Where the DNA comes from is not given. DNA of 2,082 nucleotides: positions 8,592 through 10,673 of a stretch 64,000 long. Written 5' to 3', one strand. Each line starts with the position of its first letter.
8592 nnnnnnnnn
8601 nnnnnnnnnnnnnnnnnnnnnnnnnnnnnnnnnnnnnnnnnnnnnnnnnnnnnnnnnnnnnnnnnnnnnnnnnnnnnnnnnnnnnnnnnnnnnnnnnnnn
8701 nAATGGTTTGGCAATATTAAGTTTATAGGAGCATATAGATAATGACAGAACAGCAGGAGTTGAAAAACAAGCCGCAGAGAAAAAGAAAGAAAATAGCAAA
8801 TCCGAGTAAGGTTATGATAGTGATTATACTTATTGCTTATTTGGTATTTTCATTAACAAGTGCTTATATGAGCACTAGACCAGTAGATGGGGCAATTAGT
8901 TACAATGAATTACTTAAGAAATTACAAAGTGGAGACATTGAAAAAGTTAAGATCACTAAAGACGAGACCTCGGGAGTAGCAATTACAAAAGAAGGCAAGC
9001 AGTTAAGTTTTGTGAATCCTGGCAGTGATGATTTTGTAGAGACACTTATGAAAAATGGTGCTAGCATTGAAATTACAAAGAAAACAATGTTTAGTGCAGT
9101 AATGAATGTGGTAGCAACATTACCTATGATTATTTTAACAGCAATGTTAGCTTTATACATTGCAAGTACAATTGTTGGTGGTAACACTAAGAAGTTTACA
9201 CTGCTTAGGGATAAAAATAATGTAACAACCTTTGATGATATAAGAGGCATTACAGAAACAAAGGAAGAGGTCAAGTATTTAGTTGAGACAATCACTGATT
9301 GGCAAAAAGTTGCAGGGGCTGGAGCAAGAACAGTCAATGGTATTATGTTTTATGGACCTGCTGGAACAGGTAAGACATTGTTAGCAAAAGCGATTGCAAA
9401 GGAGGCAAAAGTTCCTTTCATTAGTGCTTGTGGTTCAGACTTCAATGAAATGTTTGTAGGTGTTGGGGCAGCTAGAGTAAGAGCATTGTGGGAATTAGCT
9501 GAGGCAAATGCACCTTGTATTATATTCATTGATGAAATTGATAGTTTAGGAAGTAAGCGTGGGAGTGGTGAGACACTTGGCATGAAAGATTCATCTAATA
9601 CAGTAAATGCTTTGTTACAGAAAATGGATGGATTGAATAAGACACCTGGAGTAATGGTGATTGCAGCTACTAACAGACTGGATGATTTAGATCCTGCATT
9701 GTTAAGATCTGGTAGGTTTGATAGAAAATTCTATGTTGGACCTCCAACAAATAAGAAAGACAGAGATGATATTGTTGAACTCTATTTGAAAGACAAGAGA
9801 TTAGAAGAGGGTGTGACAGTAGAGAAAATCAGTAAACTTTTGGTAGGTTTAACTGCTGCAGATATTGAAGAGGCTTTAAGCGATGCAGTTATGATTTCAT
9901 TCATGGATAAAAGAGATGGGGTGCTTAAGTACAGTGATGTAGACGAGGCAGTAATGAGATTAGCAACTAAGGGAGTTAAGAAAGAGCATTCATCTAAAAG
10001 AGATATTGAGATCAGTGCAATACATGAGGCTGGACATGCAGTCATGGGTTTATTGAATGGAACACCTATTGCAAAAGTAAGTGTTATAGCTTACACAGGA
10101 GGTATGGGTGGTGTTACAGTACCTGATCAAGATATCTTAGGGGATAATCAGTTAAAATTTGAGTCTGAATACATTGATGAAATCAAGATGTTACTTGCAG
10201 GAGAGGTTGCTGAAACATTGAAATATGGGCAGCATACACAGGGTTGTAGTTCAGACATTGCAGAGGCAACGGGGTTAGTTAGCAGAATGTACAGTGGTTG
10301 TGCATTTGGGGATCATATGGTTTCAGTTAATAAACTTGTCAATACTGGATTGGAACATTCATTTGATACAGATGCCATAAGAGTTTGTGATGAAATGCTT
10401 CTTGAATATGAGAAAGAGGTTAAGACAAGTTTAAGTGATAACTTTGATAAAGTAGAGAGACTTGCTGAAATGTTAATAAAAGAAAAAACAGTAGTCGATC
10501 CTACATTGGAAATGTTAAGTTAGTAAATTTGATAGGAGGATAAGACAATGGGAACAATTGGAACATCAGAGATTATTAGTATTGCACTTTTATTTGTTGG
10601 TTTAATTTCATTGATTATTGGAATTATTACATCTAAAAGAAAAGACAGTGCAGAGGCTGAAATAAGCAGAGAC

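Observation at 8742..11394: Mobile-element-encoded FtsH protease with a J-domain co-chaperone two genes downstream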

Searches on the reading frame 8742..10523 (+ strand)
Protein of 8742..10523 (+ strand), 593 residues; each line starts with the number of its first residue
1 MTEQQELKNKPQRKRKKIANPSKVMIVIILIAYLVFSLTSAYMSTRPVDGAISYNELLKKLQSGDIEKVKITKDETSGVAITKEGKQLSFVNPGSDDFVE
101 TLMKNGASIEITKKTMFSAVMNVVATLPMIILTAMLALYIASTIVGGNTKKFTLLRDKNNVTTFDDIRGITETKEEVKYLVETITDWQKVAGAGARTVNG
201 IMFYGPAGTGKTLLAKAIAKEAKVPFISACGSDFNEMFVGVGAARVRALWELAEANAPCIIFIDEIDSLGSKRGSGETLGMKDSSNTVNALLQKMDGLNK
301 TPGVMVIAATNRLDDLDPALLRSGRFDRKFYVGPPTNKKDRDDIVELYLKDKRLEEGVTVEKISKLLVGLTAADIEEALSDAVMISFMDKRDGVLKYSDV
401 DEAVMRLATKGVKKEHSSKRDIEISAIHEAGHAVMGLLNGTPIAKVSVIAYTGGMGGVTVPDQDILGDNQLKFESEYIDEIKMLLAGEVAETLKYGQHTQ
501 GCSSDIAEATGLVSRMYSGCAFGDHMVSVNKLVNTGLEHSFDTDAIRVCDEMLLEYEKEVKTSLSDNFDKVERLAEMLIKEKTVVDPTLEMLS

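Call 4: search_protein_families(library=pfam, proteins=[window:8742-10523:+], max_evalue=0.01)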
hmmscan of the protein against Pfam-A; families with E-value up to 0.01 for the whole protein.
window:8742-10523:+ (593 aa): 13 families
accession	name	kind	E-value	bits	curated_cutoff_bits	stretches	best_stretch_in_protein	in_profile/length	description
PF00004.35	AAA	-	1.4e-42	145.7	21.2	1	201-333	1-130/131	ATPase family associated with various cellular activities (AAA)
PF01434.24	Peptidase_M41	-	8.3e-19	68.6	29.9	1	418-587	4-186/191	Peptidase family M41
PF06480.20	FtsH_ext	-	9.8e-09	35.8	25.5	1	26-108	2-97/103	FtsH Extracellular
PF05496.18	RuvB_N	-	7.3e-05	23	27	1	191-270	26-97/159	Holliday junction DNA helicase RuvB P-loop domain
PF07728.20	AAA_5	-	0.00023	21.6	22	1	201-322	2-137/139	AAA domain (dynein-related subfamily)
PF13401.12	AAA_22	-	0.00053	20.7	27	0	201-227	8-37/130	AAA domain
PF07724.20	AAA_2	-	0.0006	20.3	27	0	200-297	5-101/166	AAA domain (Cdc48 subfamily)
PF01057.23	Parvo_NS1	-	0.0008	18.9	20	1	199-221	114-136/271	Parvovirus non-structural protein NS1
PF13191.12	AAA_16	-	0.00084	20.3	32.6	1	199-322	25-153/167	AAA ATPase domain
PF13173.12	AAA_14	-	0.0014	19.1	27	0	202-269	6-74/129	AAA domain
PF06068.19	TIP49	-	0.0028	17.3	23.8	1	199-234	51-88/347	TIP49 P-loop domain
PF00308.24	Bac_DnaA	-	0.0066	17.1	23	0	188-223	24-59/162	Bacterial DnaA ATPAse domain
PF00910.28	RNA_helicase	-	0.0075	17.2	21.5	0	201-222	1-22/105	RNA helicase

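Call 7: search_dna_similar(query=window:8742-10523:+, collection=phages, mode=protein, max_rows=25)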
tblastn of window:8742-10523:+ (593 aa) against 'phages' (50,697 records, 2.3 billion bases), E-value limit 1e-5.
Records with a match: 169; places in all: 177; records where one place covers at least 80% of the query: 19.
Best place of each record, by identity: <60% 169.
By first word of the organism name: Mycobacterium 34; Pseudomonas 25; Rhodobacter 16; Bacteriophage 11; Listeria 7; Erwinia 7; Rhizobium 6; Klebsiella 5; Ralstonia 4; Acidianus 4; and 28 more.
By host as written in the record: - 25; Mycobacterium smegmatis mc2 155 18; Rhodobacter capsulatus YW1 16; Pseudomonas aeruginosa 9; Listeria monocytogenes 7; Mycobacterium smegmatis mc2155 6; Pseudomonas aeruginosa PAO1 5; Klebsiella pneumoniae 5; and 56 more.
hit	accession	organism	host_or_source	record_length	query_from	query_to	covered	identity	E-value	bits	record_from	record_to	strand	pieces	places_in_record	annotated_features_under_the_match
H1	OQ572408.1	Pseudomonas phage Y6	Pseudomonas aeruginosa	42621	8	584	97%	31.7%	8e-74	263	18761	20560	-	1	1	record has no annotation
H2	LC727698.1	Pseudomonas phage sp. 30-3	Pseudomonas aeruginosa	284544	17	584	96%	31.8%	2e-63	232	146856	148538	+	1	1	ftsH: ATP-dependent zinc metalloprotease FtsH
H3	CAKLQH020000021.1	Acinetobacter phage MD-2021a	not known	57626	43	584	91%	33.1%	2e-72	259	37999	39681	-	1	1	ftsH: cell division protein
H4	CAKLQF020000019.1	Acinetobacter phage MD-2021a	not known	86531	43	584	91%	33.1%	2e-72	259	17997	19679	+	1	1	ftsH: cell division protein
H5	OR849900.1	Staphylococcus phage SA 1298 Kay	Staphylococcus aureus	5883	36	592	94%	31.7%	1e-77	273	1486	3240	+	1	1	record has no annotation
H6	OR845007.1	Staphylococcus phage SA 1306 Kay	Staphylococcus aureus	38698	36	592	94%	31.7%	2e-77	273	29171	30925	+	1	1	record has no annotation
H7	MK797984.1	Pseudomonas phage vB_PaeM_PA5oct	-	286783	17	584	96%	31.1%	2e-62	229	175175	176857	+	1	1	cell division protein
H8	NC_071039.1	Pseudomonas phage vB_PaeM_PA5oct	-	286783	17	584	96%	31.1%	2e-62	229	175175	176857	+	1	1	cell division protein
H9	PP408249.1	Pseudomonas phage vB_Pa-PAC2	Pseudomonas aeruginosa PAO1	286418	17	584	96%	31.1%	4e-62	228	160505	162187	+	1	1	cell division-associated ATP-dependent zinc metalloprotease FtsH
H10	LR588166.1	Pseudomonas phage vB_PaeM_MIJ3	-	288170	17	584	96%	31.1%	4e-62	228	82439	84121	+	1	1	ftsH: ATP-dependent zinc metalloprotease FtsH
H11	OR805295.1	Pseudomonas phage Paride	Pseudomonas aeruginosa PAO1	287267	17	584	96%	30.9%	5e-62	228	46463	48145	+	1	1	hypothetical protein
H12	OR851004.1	Salmonella phage S.Kent 1-2-1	Salmonella enterica subsp. enterica ...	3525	22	592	96%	30.6%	2e-73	260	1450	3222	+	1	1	record has no annotation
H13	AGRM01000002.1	Salmonella enterica subsp. houtenae str. ATCC BAA-1581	Homo sapiens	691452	22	592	96%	30.6%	7e-73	260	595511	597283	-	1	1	ATP-dependent metalloprotease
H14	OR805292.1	Pseudomonas phage Cassandra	Pseudomonas aeruginosa PAO1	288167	29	584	94%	31.2%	1e-61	227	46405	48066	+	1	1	hypothetical protein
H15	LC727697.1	Pseudomonas phage sp. 30-2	Pseudomonas aeruginosa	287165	29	584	94%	31.2%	1e-61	227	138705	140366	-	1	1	hflB: ATP-dependent zinc metalloprotease FtsH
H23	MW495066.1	Microcystis phage MaAM05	Microcystis sp. SG03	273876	94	592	84%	32.5%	2e-69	250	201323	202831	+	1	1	ftsH: ATP-dependent zinc metalloprotease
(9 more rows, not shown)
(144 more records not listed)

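Call 8: search_dna_similar(query=window:8742-10523:+, collection=plasmids, mode=protein, max_rows=25)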
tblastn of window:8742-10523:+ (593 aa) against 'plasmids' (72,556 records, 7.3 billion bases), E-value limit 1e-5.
Records with a match: 1443; places in all: 1674; records where one place covers at least 80% of the query: 195.
Best place of each record, by identity: <60% 1443.
By first word of the organism name: Klebsiella 238; Pseudomonas 120; Rhizobium 114; Agrobacterium 61; Burkholderia 41; Bradyrhizobium 38; Nostoc 38; Serratia 34; Sinorhizobium 32; Enterobacter 28; and 234 more.
By predicted mobility (MOB-suite, as given by PLSDB): non-mobilizable 737; conjugative 597; mobilizable 109.
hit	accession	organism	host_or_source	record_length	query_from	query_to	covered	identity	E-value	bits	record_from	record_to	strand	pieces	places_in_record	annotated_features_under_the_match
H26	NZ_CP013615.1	Clostridium perfringens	canine,Pure culture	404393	25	584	94%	35.9%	8e-82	288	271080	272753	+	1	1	FtsH/Yme1/Tma family ATP-dependent metallopeptidase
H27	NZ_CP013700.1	Clostridium sporogenes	Microbial isolate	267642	24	590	96%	35.4%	6e-90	311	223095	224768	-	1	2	ATP-dependent metallopeptidase FtsH/Yme1/Tma family protein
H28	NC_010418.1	Clostridium botulinum A3 str. Loch Maree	-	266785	24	592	96%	35.1%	5e-89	308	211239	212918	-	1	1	AAA family ATPase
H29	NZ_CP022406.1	Clostridium sporogenes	-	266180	24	590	96%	35.2%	1e-89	310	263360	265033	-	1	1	AAA family ATPase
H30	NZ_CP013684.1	Clostridium botulinum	Microbial isolate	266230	24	590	96%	35.2%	1e-89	310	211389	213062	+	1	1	AAA family ATPase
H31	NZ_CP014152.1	Clostridium botulinum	Microbial isolate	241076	24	590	96%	35.2%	3e-89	309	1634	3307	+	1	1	ATP-dependent metallopeptidase FtsH/Yme1/Tma family protein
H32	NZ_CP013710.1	Clostridium botulinum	Microbial isolate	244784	24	590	96%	35.2%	3e-89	309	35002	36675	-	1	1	ATP-dependent metallopeptidase FtsH/Yme1/Tma family protein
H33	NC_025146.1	Clostridium botulinum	-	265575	24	590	96%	35.2%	3e-89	309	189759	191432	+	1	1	AAA family ATPase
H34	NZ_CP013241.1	Clostridium sporogenes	Microbial isolate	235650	24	590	96%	35.2%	7e-88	305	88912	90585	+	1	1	AAA family ATPase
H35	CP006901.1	Clostridium botulinum Prevot_594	Isolate microbial culture,ham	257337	24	590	96%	35.1%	3e-88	306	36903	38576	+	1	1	hflB: ATP-dependent metallopeptidase HflB family protein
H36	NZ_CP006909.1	Clostridium botulinum CDC_1436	Isolate microbial culture,stool (infant)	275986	24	590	96%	35.1%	2e-88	307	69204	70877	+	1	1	ATP-dependent metallopeptidase FtsH/Yme1/Tma family protein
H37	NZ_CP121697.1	Clostridium botulinum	Homo sapiens,human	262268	24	590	96%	34.9%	1e-88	307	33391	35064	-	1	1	AAA family ATPase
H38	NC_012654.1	Clostridium botulinum Ba4 str. 657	-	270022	24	590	96%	34.9%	1e-87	305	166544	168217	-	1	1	ATP-dependent metallopeptidase FtsH/Yme1/Tma family protein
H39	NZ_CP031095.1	Clostridium botulinum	Homo sapiens,human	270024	24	590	96%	34.9%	1e-87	305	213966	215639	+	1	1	ATP-dependent metallopeptidase FtsH/Yme1/Tma family protein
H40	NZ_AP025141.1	Clostridium botulinum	Homo sapiens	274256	24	590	96%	34.9%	1e-87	305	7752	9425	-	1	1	ATP-dependent metallopeptidase FtsH/Yme1/Tma family protein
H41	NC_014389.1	Butyrivibrio proteoclasticus B316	-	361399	1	592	100%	32.8%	1e-78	278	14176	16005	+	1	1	FtsH/Yme1/Tma family ATP-dependent metallopeptidase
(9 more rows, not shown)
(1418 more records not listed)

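Call 11: find_encoding_contigs(protein=window:8742-10523:+, flank=10000, max_places=6)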
Protein window:8742-10523:+ (593 aa): 5 contigs read that carry it; 1 place shown.
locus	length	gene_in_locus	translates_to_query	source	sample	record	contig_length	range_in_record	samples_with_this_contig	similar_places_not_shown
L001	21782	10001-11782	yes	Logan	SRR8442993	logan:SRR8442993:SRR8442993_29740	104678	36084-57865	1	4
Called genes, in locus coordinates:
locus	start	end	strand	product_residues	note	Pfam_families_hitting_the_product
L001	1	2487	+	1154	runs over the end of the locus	-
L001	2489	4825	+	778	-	-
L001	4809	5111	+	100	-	-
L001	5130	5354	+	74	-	-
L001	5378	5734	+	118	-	-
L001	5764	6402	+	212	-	-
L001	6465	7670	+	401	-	-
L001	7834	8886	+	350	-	PF01966:HD (weak)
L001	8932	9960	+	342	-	-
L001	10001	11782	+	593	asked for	PF06480:FtsH_ext, PF00004:AAA, PF01434:Peptidase_M41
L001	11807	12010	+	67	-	-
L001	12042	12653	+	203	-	PF00226:DnaJ (weak)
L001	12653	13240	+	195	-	-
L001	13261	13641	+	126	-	-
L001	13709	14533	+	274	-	-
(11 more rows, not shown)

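Call 16: find_homologous_proteins(query=window:8742-10523:+, max_evalue=1e-20)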
Query window:8742-10523:+ (593 aa): 8000 proteins with E <= 1e-20 among 8000 candidates; the best 120 are listed.
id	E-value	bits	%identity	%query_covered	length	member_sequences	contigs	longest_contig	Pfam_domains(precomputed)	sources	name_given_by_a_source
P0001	0.0e+0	1214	93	100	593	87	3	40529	PF06480.21,PF00004.36,PF05496.19,PF01434.25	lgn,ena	-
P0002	8.5e-216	736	56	99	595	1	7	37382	PF00004.36,PF05496.19,PF01434.25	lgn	-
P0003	9.6e-200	683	54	100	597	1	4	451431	PF00004.36,PF05496.19,PF01434.25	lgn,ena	-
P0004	2.7e-198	678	52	98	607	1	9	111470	PF06480.21,PF00004.36,PF05496.19,PF17862.8,PF01434.25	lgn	-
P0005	9.0e-196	670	53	98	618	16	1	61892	PF06480.21,PF00004.36,PF01434.25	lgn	-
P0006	1.9e-195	668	51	98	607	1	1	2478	PF06480.21,PF00004.36,PF05496.19,PF17862.8,PF01434.25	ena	-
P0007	4.8e-195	667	51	98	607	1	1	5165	PF06480.21,PF00004.36,PF05496.19,PF17862.8,PF01434.25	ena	-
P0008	2.7e-194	665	51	98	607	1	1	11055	PF06480.21,PF00004.36,PF05496.19,PF17862.8,PF01434.25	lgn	-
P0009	2.0e-193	662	53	96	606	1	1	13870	PF06480.21,PF00004.36,PF05496.19,PF01434.25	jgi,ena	-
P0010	4.3e-193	661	52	99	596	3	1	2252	PF00004.36,PF05496.19,PF01434.25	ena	-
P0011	2.4e-192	658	51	99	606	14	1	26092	PF06480.21,PF00004.36,PF05496.19,PF01434.25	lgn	-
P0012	4.8e-192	657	52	99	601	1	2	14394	PF00004.36,PF05496.19,PF01434.25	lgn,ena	-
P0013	2.9e-190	651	51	97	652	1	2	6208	PF06480.21,PF00004.36,PF05496.19,PF01434.25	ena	-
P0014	3.6e-190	651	51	100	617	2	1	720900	PF00004.36,PF05496.19,PF17862.8,PF01434.25,PF13191.13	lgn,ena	-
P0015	7.2e-190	650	52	97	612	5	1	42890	PF00004.36,PF05496.19,PF17862.8,PF01434.25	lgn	-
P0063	3.4e-145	503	44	96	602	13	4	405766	PF06480.21,PF00004.36,PF05496.19,PF17862.8,PF01434.25,PF13191.13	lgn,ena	-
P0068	5.7e-141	489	40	98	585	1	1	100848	PF06480.21,PF00004.36,PF05496.19,PF01434.25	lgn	-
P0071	6.3e-136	472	43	93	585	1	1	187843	PF00004.36,PF05496.19,PF01434.25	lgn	-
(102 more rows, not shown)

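Call 18: find_related_loci(query=A1, collection=viral_contigs, flank=10000)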
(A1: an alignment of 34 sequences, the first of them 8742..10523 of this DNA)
Query A1 (593 aa) in viral_contigs; peptide patterns used: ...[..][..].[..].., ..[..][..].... (x = any residue, [..] = any of these).
600 stretches matched a pattern (row limit reached: there are more); 589 encode a relative of the query (tblastn E <= 1e-3); the best 80 are kept; 80 distinct loci.
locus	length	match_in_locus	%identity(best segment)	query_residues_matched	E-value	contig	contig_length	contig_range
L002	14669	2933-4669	34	9-584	4e-87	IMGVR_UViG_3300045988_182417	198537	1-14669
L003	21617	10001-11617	35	52-584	4e-84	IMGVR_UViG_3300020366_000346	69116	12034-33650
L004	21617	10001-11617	35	52-584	1e-83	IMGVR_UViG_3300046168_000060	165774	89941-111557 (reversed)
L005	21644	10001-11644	35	52-584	1e-82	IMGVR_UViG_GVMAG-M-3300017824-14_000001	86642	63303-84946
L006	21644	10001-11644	35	52-584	1e-82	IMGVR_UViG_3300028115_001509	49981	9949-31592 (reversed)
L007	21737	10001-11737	33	10-584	5e-82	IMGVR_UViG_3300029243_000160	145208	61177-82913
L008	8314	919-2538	34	52-584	3e-81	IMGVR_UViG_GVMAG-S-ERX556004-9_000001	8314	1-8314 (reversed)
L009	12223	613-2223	34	53-584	2e-80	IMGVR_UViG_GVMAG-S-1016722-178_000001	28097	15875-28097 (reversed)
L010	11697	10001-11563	34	53-584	4e-79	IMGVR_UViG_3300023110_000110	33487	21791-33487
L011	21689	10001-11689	34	33-584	6e-79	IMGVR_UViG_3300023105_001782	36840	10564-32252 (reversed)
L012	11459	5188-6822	32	26-568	2e-78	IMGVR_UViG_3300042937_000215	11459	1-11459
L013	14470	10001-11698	32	24-584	7e-78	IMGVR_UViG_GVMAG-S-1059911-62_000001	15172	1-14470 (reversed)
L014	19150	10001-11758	32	27-584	9e-78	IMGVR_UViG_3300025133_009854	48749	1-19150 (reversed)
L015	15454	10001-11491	35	36-530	1e-77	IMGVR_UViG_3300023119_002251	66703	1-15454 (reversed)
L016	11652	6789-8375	34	53-584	1e-77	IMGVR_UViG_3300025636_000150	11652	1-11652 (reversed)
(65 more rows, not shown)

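Call 19: find_related_loci(query=A1, collection=genome_contigs, flank=10000)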
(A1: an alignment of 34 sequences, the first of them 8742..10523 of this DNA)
Query A1 (593 aa) in genome_contigs; peptide patterns used: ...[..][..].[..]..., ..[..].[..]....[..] (x = any residue, [..] = any of these).
600 stretches matched a pattern (row limit reached: there are more); 595 encode a relative of the query (tblastn E <= 1e-3); the best 80 are kept; 80 distinct loci.
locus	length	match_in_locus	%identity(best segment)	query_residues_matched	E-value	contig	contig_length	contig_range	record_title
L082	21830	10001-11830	34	7-592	2e-89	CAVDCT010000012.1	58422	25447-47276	Roseburia sp. AF12-17LB isolate H07620-L1_cleanbin_000017 genome assembly, contig: Spades_H07620-L1_contig_405, whole ge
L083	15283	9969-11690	34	24-584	5e-86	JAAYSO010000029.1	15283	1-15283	MAG: Bacillota bacterium isolate AS23ysBPME_351 34504_AS23, whole genome shotgun sequence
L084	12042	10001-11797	32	10-584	2e-85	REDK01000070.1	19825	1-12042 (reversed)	MAG: Chromatiaceae bacterium isolate GEM2.Bin25 NODE_3266_length_19825_cov_10.3638, whole genome shotgun sequence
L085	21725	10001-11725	33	24-584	3e-85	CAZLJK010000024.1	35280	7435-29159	MAG TPA_asm: uncultured Sulfuricella sp. isolate SRP062349_co5_237 genome assembly, contig: NODE_280_length_35280_cov_38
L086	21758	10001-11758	33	20-584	9e-84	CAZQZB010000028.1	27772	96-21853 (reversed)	MAG TPA_asm: uncultured Thalassospiraceae bacterium isolate SRP092902_co1_171 genome assembly, contig: NODE_2166_length_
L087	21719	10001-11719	33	20-576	7e-84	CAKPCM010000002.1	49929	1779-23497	MAG: uncultured Bacilli bacterium isolate REFINED_METABAT215_TOP10_CONTIGS_1500_ASSEMBLY_K77_MERGED__Hadza_MoBio_hadza-A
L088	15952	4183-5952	33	12-584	1e-83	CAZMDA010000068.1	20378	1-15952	MAG TPA_asm: uncultured Bordetella sp. isolate binchicken_co411_62 genome assembly, contig: NODE_1389_length_20378_cov_1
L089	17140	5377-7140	33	18-584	2e-83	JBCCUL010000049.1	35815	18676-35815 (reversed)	MAG: Pseudomonadota bacterium isolate P01_E01_bin.13 k141_1315291_length_35815_cov_68.9543, whole genome shotgun sequenc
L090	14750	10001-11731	33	29-584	2e-83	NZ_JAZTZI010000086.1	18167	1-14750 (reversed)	MAG: Anaerovibrio sp. isolate T1900045324_YK20190013.MAGScoT_cleanbin_000015 SGB_6413_k141_296029, whole genome shotgun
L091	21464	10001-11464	35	52-524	5e-83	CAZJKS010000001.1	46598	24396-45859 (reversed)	MAG TPA_asm: uncultured Muribaculaceae bacterium isolate SRP141132_co4_227 genome assembly, contig: NODE_487_length_4659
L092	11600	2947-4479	35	25-524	7e-83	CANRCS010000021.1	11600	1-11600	MAG: uncultured Bacilli bacterium isolate Lapin-027__bin35 genome assembly, contig: Lapin-027__NODE_5551_length_11600_co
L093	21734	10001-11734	31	24-584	3e-82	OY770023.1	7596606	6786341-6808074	MAG: Rhodospirillales bacterium isolate 4fb11b76-7169-4195-a16a-2cd32d4b6a60 genome assembly, chromosome: 1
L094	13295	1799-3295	35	24-523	3e-82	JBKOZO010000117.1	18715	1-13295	MAG: Acidobacteriota bacterium isolate GB_HAYS_MAG_00032 GB_HAYS_000001682966, whole genome shotgun sequence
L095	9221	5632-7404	34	12-586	6e-82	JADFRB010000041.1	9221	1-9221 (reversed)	MAG: Nitrospinota bacterium isolate B83T1B8 B83T1B8_NODE15442, whole genome shotgun sequence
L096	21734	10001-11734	34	24-585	2e-86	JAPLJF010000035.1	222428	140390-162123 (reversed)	MAG: Deltaproteobacteria bacterium isolate LacPavin_0920_WC70_MAG_51_65 LacPavin_0920_WC70_scaffold_1057897, whole genom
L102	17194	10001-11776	31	24-592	2e-81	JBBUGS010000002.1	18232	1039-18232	MAG: Patescibacteria group bacterium isolate H41-bin179_1 H41_bin179_1_000000000002, whole genome shotgun sequence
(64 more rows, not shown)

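Call 20: find_encoding_contigs(protein=P0014, flank=10000, max_places=3)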
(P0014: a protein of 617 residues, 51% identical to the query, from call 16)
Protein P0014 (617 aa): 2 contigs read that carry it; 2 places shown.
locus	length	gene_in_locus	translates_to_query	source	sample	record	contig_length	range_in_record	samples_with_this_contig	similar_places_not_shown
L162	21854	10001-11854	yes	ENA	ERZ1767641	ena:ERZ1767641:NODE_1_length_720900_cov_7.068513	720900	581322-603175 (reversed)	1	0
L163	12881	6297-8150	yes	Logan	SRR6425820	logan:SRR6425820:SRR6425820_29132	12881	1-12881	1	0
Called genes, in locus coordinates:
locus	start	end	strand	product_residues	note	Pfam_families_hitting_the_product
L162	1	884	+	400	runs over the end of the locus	PF13306:LRR_5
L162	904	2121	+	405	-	-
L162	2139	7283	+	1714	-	-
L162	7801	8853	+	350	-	PF01966:HD (faint)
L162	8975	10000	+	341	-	-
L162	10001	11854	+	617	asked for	PF05496:RuvB_N (weak), PF00004:AAA, PF13191:AAA_16 (faint), PF17862:AAA_lid_3 (faint), PF01434:Peptidase_M41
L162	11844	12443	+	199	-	PF00226:DnaJ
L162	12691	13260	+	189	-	-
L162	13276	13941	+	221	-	-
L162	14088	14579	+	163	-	PF13527:Acetyltransf_9 (faint), PF00583:Acetyltransf_1 (weak)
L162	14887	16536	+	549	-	PF09972:DUF2207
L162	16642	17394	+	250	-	-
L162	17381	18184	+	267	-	-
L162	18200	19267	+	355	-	PF13353:Fer4_12 (weak), PF04055:Radical_SAM, PF13186:SPASM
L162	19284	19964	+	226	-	-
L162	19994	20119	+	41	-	-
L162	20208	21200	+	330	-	-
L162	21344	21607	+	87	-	-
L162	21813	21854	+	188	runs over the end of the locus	-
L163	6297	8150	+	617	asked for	PF05496:RuvB_N (weak), PF00004:AAA, PF13191:AAA_16 (faint), PF17862:AAA_lid_3 (faint), PF01434:Peptidase_M41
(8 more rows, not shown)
